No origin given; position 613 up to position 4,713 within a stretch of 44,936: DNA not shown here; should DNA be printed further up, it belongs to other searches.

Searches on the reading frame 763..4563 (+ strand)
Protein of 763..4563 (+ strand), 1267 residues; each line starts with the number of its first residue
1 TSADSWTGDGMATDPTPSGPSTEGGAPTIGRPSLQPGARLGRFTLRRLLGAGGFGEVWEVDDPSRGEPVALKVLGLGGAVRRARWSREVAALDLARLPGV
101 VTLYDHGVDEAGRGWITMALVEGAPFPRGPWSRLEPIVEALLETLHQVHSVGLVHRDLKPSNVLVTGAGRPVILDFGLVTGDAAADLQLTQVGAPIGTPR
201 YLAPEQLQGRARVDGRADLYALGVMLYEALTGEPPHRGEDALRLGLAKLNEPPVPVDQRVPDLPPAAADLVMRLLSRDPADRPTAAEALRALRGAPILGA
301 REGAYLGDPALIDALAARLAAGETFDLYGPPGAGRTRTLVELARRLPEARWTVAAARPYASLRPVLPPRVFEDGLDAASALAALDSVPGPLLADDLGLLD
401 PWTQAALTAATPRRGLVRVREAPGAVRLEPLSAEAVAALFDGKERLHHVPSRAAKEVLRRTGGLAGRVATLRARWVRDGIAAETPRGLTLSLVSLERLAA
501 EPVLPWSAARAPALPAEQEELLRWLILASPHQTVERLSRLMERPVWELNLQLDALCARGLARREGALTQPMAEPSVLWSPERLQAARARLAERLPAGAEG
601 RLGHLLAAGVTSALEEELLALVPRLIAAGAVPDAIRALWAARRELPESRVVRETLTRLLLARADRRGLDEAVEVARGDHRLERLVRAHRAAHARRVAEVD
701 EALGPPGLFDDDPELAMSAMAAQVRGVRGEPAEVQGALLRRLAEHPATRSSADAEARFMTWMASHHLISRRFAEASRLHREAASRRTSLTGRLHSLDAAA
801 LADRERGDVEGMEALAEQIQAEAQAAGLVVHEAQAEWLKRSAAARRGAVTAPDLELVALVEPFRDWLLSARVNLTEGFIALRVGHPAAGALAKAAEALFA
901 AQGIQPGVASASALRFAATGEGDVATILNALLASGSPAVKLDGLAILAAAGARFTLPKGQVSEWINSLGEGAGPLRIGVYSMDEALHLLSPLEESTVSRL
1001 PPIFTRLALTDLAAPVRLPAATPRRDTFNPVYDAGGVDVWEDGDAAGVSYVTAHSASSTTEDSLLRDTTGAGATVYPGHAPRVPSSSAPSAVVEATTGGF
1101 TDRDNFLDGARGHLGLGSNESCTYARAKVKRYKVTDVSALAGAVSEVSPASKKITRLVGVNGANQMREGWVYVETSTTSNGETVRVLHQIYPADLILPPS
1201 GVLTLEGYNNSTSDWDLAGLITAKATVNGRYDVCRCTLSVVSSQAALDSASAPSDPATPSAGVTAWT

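Call 45: search_protein_families(library=pfam, proteins=[window:763-4563:+], max_evalue=0.0001)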
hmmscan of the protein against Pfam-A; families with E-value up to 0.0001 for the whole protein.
window:763-4563:+ (1267 aa): 2 families
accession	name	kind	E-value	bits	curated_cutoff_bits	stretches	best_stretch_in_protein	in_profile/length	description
PF00069.31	Pkinase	-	9.5e-33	114.1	31.7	1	44-290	2-259/263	Protein kinase domain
PF07714.23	PK_Tyr_Ser-Thr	-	2.2e-14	53.8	23.1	1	44-290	2-256/258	Protein tyrosine and serine/threonine kinase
